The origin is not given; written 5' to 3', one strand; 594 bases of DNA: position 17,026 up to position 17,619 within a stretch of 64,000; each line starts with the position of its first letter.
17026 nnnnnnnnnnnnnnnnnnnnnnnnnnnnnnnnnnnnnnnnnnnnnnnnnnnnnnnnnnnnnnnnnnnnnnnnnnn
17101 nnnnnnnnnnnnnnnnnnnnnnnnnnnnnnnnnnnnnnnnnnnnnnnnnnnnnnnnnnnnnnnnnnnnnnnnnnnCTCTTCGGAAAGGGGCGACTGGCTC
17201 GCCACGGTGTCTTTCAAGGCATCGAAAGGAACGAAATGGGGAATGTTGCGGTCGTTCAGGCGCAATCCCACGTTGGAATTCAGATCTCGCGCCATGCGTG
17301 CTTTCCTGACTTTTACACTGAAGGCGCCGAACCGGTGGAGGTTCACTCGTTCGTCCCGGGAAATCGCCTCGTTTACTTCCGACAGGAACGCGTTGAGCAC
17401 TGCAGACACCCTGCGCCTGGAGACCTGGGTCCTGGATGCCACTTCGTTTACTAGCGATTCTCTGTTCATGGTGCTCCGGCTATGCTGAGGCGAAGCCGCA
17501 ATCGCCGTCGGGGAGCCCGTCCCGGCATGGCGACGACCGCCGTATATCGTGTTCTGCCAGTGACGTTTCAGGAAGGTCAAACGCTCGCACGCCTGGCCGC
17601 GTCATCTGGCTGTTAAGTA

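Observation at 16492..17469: HU-family DNA-binding domain fused to a six-repeat TPR domain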

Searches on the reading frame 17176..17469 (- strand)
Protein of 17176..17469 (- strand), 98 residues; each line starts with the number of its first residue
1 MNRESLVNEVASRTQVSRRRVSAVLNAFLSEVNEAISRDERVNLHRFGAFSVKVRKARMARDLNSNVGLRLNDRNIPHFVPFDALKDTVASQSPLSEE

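Call 23: search_solved_structures(query=window:17176-17469:-, max_evalue=0.001, show_alignments=3)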
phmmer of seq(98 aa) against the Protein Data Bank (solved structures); distinct sequences matched with E-value up to 0.001: 31.
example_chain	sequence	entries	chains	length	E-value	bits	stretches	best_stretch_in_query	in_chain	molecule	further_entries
5eka_A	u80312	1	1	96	2.7e-10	43.8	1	3-89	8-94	DNA-binding protein HU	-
1p51_A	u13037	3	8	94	3.9e-10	43.3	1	1-90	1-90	DNA-binding protein HU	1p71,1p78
1b8z_A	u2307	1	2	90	5.2e-10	42.9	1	1-89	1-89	PROTEIN (HISTONELIKE PROTEIN HU)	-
1riy_A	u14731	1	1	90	7.3e-10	42.4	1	1-89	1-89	Hu DNA-binding protein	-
8flj_F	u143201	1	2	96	9.7e-10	42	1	4-89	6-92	Integration host factor subunit beta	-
2iif_A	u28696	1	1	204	1e-09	42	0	13-90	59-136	Integration host factor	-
2iie_A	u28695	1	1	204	1e-09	42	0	13-90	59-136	Integration host factor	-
1hue_A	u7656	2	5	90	1e-09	42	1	1-89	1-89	HU PROTEIN | PROTEIN HU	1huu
1mul_A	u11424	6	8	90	2.1e-09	41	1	1-89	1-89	DNA binding protein HU-alpha | DNA-binding protein HU-alpha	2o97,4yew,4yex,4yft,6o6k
4yey_A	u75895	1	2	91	2.1e-09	41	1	1-89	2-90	DNA-binding protein HU-alpha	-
6o8q_A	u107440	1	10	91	2.1e-09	41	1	1-89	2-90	DNA-binding protein HU-alpha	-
5fbm_A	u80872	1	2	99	2.6e-09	40.7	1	2-90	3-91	DNA-binding protein HU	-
4yfh_A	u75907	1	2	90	2.9e-09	40.6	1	1-89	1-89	DNA-binding protein HU-alpha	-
4yf0_A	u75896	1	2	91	3e-09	40.5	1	1-89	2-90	DNA-binding protein HU-alpha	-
5lvt_A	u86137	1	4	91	4.6e-09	39.9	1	2-89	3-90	DNA-binding protein HU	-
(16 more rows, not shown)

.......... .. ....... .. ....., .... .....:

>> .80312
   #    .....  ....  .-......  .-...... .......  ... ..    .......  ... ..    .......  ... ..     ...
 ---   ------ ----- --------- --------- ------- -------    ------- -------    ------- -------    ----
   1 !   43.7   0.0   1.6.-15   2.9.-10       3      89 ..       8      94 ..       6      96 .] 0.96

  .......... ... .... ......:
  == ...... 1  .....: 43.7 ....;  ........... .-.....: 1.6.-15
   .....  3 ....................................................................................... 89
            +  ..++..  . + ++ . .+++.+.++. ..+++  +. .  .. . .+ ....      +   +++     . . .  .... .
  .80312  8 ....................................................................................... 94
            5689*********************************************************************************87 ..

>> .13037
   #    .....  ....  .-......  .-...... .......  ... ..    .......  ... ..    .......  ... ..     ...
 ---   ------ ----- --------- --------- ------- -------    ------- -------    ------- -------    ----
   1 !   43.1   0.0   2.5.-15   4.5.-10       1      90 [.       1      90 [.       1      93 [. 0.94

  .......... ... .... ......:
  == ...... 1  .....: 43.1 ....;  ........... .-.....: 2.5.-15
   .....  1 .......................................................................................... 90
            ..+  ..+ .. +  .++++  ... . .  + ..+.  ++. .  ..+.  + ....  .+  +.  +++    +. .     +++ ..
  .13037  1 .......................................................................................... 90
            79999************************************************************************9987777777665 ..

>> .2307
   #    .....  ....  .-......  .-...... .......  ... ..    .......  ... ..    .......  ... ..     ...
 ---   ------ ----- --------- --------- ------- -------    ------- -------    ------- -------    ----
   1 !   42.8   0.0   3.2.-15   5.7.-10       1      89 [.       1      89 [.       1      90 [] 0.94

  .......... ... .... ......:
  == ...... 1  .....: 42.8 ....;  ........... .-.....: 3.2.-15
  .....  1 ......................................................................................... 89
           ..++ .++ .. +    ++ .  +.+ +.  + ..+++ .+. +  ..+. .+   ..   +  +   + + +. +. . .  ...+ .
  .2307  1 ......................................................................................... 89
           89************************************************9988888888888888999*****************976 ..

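Call 49: find_homologous_proteins(query=A3, max_evalue=0.00001)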
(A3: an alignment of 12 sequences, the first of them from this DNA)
Query A3 (12 sequences) (91 aa, profile of the alignment): 154 proteins with E <= 0.00001 among 2600 candidates; the best 120 are listed.
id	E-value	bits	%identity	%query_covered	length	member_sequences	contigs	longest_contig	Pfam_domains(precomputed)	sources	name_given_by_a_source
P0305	1.0e-36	143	76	100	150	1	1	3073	PF18291.7,PF00216.27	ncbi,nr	ncbi:MAG: HU family DNA-binding protein, partial [Gemmatimonadetes bacterium]|nr:HU family DNA-bindi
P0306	5.9e-36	140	59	100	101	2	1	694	PF00216.27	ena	-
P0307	7.8e-32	127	43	98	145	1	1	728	PF00216.27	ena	-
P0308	1.8e-21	94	36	98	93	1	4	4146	PF18291.7,PF14908.12,PF00216.27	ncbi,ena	-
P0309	1.1e-20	91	34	98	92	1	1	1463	PF18291.7,PF00216.27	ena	-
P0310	1.1e-20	91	36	98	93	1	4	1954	PF18291.7,PF18289.7,PF00216.27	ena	-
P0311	2.0e-20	91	35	98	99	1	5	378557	PF18291.7,PF00216.27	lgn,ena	-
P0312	2.0e-20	91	35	98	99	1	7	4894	PF18291.7,PF00216.27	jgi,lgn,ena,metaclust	jgi:DNA-binding protein HU-beta|metaclust:\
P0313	4.2e-20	89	35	98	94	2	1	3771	PF18291.7,PF00216.27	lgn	-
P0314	5.0e-20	89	35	100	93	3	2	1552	PF18291.7,PF00216.27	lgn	-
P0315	5.1e-20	89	34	98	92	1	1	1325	PF18291.7,PF00216.27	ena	-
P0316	6.3e-20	89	39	99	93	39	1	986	PF18291.7,PF00216.27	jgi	jgi:nucleoid DNA-binding protein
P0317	7.4e-20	89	34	95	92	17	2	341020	PF18291.7,PF00216.27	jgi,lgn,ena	-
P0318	1.0e-19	88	33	98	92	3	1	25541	PF18291.7,PF00216.27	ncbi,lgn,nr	ncbi:MAG: HU family DNA-binding protein [Candidatus Latescibacteria bacterium]|nr:HU family DNA-bind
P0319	1.1e-19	88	34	98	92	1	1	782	PF18291.7,PF00216.27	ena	-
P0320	1.2e-19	88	34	98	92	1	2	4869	PF18291.7,PF00216.27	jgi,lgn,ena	jgi:nucleoid DNA-binding protein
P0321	1.2e-19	88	34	95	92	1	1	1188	PF18291.7,PF00216.27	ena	-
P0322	1.3e-19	88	34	98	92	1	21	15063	PF18291.7,PF00216.27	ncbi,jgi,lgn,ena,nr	ncbi:MAG TPA: DNA-binding protein [Candidatus Latescibacteria bacterium]|nr:DNA-binding protein [Can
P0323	1.9e-19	87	30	98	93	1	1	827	PF18291.7,PF00216.27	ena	-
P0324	2.2e-19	87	34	95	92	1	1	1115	PF18291.7,PF00216.27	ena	-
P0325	2.8e-19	87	34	95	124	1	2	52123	PF18291.7,PF18289.7,PF00216.27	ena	-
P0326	3.7e-19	86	30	98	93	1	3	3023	PF18291.7,PF00216.27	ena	-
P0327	5.0e-19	86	33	98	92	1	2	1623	PF18291.7,PF00216.27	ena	-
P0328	1.2e-18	85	33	100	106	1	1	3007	PF18291.7,PF00216.27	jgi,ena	-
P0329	1.7e-18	84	33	98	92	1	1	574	PF18291.7,PF00216.27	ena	-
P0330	2.8e-18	84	34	95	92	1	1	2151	PF18291.7,PF00216.27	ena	-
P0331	4.5e-18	83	32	99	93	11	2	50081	PF00216.27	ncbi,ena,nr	ncbi:MAG: integration host factor subunit beta [Candidatus Aegiribacteria sp.]|nr:integration host f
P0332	4.9e-18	83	32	100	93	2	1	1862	PF00216.27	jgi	-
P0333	5.6e-18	83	31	100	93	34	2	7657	PF00216.27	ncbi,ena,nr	ncbi:MAG: integration host factor subunit beta [Candidatus Aegiribacteria sp.]|nr:integration host f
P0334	8.5e-18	82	29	100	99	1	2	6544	PF18291.7,PF14908.12,PF00216.27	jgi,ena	jgi:nucleoid DNA-binding protein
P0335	1.0e-17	82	31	100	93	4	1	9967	PF00216.27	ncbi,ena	-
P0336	1.3e-17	81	30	99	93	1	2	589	PF00216.27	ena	-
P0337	1.5e-17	81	31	100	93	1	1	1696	PF00216.27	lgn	-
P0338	1.8e-17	81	34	98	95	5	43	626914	PF18291.7,PF00216.27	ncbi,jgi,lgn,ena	-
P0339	1.9e-17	81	31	100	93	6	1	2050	PF00216.27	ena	-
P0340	1.9e-17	81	35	98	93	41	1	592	PF18291.7,PF00216.27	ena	-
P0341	2.9e-17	80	35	87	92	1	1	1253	PF18291.7,PF00216.27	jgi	jgi:nucleoid DNA-binding protein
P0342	3.0e-17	80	31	89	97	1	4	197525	PF18291.7,PF14908.12,PF00216.27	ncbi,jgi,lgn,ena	jgi:nucleoid DNA-binding protein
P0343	4.0e-17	80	33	99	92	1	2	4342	PF18291.7,PF00216.27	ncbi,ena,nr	ncbi:integration host factor subunit beta [bacterium]|nr:integration host factor subunit beta [bacte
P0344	4.5e-17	80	33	98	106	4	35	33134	PF18291.7,PF14908.12,PF00216.27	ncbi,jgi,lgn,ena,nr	ncbi:integration host factor subunit beta [bacterium]|nr:integration host factor subunit beta [bacte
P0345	6.1e-17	79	33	98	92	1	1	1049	PF18291.7,PF00216.27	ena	-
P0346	8.1e-17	79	40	87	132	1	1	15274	PF18291.7,PF00216.27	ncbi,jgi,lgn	-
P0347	1.4e-16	78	35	95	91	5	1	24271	PF18291.7,PF18289.7,PF00216.27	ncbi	-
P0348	2.5e-16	77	33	99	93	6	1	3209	PF18291.7,PF18289.7,PF14908.12,PF00216.27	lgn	-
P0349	3.0e-16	77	38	99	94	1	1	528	PF14908.12,PF00216.27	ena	-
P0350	3.2e-16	77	33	98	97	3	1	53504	PF00216.27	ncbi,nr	ncbi:MAG: HU family DNA-binding protein [candidate division KSB1 bacterium]|nr:HU family DNA-binding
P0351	3.8e-16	77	27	99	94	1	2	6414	PF18291.7,PF00216.27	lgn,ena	-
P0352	4.1e-16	77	30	98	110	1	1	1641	PF18291.7,PF14908.12,PF00216.27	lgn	-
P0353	1.2e-15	75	33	98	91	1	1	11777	PF18291.7,PF18289.7,PF00216.27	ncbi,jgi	jgi:integration host factor subunit beta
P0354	1.2e-15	75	32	100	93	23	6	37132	PF18291.7,PF14908.12,PF00216.27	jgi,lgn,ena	jgi:nucleoid DNA-binding protein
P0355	2.0e-15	74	33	99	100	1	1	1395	PF14908.12,PF00216.27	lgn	-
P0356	2.9e-15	74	32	99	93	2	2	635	PF18291.7,PF18289.7,PF14908.12,PF00216.27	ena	-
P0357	4.4e-15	73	33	100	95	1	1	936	PF00216.27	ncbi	-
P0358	4.6e-15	73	32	87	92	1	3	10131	PF18291.7,PF00216.27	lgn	-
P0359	4.7e-15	73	32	99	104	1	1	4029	PF14908.12,PF00216.27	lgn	-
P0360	5.5e-15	73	27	99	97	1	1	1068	PF14908.12,PF00216.27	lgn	-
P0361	6.2e-15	73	30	99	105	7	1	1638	PF00216.27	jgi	jgi:nucleoid DNA-binding protein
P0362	7.0e-15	73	27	98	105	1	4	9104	PF00216.27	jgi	jgi:integration host factor subunit beta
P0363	7.9e-15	73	27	98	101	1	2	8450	PF00216.27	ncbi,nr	ncbi:MAG: integration host factor subunit beta [Gemmatimonadetes bacterium]|nr:integration host fact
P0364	8.0e-15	73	32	99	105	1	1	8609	PF14908.12,PF00216.27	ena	-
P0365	8.7e-15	72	26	99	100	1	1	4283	PF18291.7,PF14908.12,PF00216.27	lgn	-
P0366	9.0e-15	72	33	99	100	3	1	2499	PF00216.27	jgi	jgi:integration host factor subunit beta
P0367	9.2e-15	72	28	87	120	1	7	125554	PF18291.7,PF00216.27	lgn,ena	-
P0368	9.5e-15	72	34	68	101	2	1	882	PF14908.12,PF00216.27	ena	-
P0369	1.0e-14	72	26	98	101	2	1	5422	PF00216.27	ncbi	-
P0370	1.1e-14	72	32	99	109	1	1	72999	PF14908.12,PF00216.27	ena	-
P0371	1.2e-14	72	26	98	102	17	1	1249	PF00216.27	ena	-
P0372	1.2e-14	72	28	99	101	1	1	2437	PF00216.27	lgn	-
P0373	1.5e-14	72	29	99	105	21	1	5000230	PF14908.12,PF00216.27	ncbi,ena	-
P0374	1.6e-14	72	32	98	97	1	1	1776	PF00216.27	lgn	-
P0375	1.7e-14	71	39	99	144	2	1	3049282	PF18291.7,PF00216.27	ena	-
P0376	1.8e-14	71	29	99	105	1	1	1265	PF14908.12,PF00216.27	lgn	-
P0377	1.9e-14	71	28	87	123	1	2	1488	PF18291.7,PF00216.27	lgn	-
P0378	2.0e-14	71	30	99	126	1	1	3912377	PF14908.12,PF00216.27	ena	-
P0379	2.0e-14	71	32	99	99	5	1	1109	PF14908.12,PF00216.27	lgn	-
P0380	2.0e-14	71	36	68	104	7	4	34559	PF00216.27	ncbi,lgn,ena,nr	ncbi:MAG: integration host factor subunit beta [Gemmatimonadetes bacterium]|nr:integration host fact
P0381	2.5e-14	71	33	67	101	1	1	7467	PF00216.27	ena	-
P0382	2.7e-14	71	23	99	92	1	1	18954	PF00216.27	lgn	-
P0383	2.9e-14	71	31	98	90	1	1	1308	PF18291.7,PF00216.27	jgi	-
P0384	3.0e-14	71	35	67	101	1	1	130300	PF00216.27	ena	-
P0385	3.2e-14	71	31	89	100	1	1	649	PF18291.7,PF14908.12,PF00216.27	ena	-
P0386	3.6e-14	70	32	89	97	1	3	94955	PF18291.7,PF14908.12,PF00216.27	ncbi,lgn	-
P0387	3.6e-14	70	31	93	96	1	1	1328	PF00216.27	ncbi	-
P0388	3.7e-14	70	30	99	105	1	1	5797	PF14908.12,PF00216.27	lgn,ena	-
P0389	4.1e-14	70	34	99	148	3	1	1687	PF18291.7,PF00216.27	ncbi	-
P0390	4.3e-14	70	30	87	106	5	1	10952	PF18291.7,PF14908.12,PF00216.27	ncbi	-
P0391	5.1e-14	70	28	87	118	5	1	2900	PF00216.27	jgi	-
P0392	5.4e-14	70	29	98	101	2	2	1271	PF00216.27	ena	-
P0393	5.4e-14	70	26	98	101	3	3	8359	PF00216.27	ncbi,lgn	ncbi:MAG: HU family DNA-binding protein [Gemmatimonadota bacterium]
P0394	5.4e-14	70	29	98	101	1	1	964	PF00216.27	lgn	-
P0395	5.7e-14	70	29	98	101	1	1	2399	PF18291.7,PF00216.27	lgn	-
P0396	7.3e-14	69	27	100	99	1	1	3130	PF14908.12,PF00216.27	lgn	-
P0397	7.8e-14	69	29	98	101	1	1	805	PF00216.27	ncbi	-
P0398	8.2e-14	69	33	67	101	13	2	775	PF18291.7,PF00216.27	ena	-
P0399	9.8e-14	69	28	87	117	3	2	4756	PF00216.27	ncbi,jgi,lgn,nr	ncbi:MAG: integration host factor subunit beta [Candidatus Latescibacterota bacterium]|nr:MAG: integ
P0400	1.0e-13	69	29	98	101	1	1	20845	PF00216.27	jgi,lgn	-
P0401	1.1e-13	69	28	87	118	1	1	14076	PF00216.27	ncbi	ncbi:MAG: HU family DNA-binding protein [Candidatus Eisenbacteria bacterium]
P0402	1.1e-13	69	27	87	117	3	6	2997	PF00216.27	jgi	jgi:nucleoid DNA-binding protein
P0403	1.4e-13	69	37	67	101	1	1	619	PF00216.27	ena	-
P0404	1.4e-13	69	34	68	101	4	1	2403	PF00216.27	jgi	-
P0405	1.4e-13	69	30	98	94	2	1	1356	PF00216.27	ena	-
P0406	2.2e-13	68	33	100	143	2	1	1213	PF18291.7,PF00216.27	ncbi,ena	-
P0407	2.6e-13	68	27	98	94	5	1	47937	PF00216.27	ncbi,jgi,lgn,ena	-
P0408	2.9e-13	68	27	87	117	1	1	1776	PF18291.7,PF00216.27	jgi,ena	-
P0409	3.1e-13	67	25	87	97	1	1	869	PF18291.7,PF14908.12,PF00216.27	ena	-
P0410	3.1e-13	67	29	99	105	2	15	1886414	PF14908.12,PF00216.27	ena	-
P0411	3.1e-13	67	26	99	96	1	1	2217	PF00216.27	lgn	-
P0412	3.3e-13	67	28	95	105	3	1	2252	PF14908.12,PF00216.27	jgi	-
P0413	3.7e-13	67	32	87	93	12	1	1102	PF18291.7,PF00216.27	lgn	-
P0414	4.2e-13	67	27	99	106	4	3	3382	PF00216.27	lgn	-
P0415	5.5e-13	67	27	98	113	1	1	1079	PF18291.7,PF00216.27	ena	-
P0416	7.2e-13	66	30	87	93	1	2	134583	PF18291.7,PF00216.27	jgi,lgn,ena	-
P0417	1.6e-12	65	28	98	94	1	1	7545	PF18291.7,PF00216.27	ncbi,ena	-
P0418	2.5e-12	65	26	99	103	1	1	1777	PF00216.27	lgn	-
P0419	2.7e-12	64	27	95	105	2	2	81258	PF14908.12,PF00216.27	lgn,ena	-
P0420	4.4e-12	64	38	89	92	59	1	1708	PF00216.27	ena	-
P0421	5.3e-12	63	28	93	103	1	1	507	PF00216.27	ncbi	-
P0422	1.0e-11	63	27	89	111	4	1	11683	PF14908.12,PF00216.27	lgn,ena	-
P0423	2.0e-11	62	32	81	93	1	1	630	PF18291.7,PF00216.27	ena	-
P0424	2.0e-11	62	28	98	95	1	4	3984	PF18291.7,PF00216.27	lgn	-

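Call 61: find_related_loci(query=A3, collection=metagenome_contigs, flank=6000)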
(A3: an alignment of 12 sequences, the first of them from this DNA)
Query A3 (91 aa) in metagenome_contigs; peptide patterns used: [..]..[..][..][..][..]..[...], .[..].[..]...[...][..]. (x = any residue, [..] = any of these).
165 stretches matched a pattern; 23 encode a relative of the query (tblastn E <= 1e-3); 23 distinct loci.
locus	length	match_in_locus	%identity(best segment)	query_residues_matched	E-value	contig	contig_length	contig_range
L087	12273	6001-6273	97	1-91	4e-55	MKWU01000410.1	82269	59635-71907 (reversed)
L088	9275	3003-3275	75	1-91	4e-42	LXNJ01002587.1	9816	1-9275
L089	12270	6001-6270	60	1-90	1e-33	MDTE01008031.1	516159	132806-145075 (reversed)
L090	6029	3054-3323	60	1-90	3e-32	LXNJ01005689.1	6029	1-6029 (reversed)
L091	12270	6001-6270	51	1-90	1e-28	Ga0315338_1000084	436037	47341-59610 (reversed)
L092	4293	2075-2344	49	1-90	3e-28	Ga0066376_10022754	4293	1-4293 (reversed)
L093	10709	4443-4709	52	1-89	5e-28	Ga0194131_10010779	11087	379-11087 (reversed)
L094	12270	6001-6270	49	1-90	2e-27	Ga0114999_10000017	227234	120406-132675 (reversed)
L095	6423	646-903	37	1-86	6e-18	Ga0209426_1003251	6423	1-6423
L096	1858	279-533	36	1-85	2e-17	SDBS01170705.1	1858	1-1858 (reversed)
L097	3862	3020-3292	36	1-91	3e-16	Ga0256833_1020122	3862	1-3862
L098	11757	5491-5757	29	1-89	3e-14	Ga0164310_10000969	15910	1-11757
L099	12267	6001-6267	29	1-89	3e-14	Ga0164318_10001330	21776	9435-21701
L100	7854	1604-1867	33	1-86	3e-11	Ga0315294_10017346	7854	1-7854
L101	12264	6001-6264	33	1-86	3e-11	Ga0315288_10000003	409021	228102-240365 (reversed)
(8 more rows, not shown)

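Call 66: find_encoding_contigs(protein=P0318, flank=3000, max_places=6)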
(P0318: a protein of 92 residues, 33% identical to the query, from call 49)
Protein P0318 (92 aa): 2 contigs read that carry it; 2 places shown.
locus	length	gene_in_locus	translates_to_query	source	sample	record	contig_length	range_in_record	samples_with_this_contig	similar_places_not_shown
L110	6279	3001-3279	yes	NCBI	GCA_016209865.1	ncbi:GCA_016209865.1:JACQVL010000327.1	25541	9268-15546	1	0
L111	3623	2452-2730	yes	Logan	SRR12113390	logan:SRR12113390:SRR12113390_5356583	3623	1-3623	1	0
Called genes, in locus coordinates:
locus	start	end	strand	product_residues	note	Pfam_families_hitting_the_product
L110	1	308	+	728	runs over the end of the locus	PF08206:OB_RNB, PF17849:OB_Dis3 (weak), PF17876:CSD2, PF00773:RNB, PF00575:S1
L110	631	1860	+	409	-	PF01464:SLT, PF01476:LysM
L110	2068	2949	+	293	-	PF00574:CLP_protease (weak), PF25145:NfeD1b_N, PF01343:Peptidase_S49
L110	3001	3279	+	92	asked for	PF00216:Bac_DNA_binding, PF18291:HU-HIG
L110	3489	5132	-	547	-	PF00496:SBP_bac_5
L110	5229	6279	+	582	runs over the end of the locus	PF00496:SBP_bac_5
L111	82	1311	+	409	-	PF01464:SLT, PF01476:LysM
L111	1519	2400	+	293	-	PF00574:CLP_protease (weak), PF25145:NfeD1b_N, PF01343:Peptidase_S49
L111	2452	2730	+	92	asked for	PF00216:Bac_DNA_binding, PF18291:HU-HIG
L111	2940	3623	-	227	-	?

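Call 67: find_encoding_contigs(protein=P0311, flank=3000, max_places=6)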
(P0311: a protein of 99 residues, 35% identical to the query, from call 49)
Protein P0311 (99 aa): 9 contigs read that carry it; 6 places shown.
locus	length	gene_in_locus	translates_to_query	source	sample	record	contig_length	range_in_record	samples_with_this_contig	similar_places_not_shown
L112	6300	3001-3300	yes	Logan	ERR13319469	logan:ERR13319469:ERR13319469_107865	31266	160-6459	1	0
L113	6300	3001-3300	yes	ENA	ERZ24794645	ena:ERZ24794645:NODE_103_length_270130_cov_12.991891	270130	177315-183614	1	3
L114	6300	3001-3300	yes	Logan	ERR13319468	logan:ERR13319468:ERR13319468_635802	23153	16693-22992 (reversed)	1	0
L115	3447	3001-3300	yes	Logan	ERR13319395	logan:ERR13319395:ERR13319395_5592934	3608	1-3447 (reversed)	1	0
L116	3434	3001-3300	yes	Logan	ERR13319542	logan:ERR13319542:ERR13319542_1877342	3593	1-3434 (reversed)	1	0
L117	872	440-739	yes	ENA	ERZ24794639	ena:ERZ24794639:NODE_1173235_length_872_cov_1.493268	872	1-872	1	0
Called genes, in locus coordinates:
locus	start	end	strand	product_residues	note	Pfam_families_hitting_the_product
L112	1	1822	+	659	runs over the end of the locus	?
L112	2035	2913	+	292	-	PF00574:CLP_protease, PF01972:SDH_protease (faint), PF25145:NfeD1b_N (weak), PF01343:Peptidase_S49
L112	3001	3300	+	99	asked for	PF00216:Bac_DNA_binding, PF18291:HU-HIG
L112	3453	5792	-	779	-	PF07005:SBD_N, PF17042:NBD_C, PF04166:PdxA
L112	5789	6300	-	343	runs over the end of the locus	PF00291:PALP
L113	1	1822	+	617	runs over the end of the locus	PF01464:SLT, PF23446:LysM1_NFP_LYK (faint), PF01476:LysM, PF23462:LysM3_NFP (faint), PF01476:LysM, PF23473:LysM3_LYK4_5 (weak)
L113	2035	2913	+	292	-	PF00574:CLP_protease, PF01972:SDH_protease (faint), PF25145:NfeD1b_N (weak), PF01343:Peptidase_S49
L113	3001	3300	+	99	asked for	PF00216:Bac_DNA_binding, PF18291:HU-HIG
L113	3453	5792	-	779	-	PF07005:SBD_N, PF17042:NBD_C, PF04166:PdxA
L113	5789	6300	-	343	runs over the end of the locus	PF00291:PALP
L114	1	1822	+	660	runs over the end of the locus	?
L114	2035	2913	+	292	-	PF00574:CLP_protease, PF01972:SDH_protease (faint), PF25145:NfeD1b_N (weak), PF01343:Peptidase_S49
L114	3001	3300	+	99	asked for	PF00216:Bac_DNA_binding, PF18291:HU-HIG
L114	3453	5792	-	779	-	PF07005:SBD_N, PF17042:NBD_C, PF04166:PdxA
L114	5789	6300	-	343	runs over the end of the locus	PF00291:PALP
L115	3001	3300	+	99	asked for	PF00216:Bac_DNA_binding, PF18291:HU-HIG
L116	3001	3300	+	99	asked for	PF00216:Bac_DNA_binding, PF18291:HU-HIG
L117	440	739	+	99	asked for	PF00216:Bac_DNA_binding, PF18291:HU-HIG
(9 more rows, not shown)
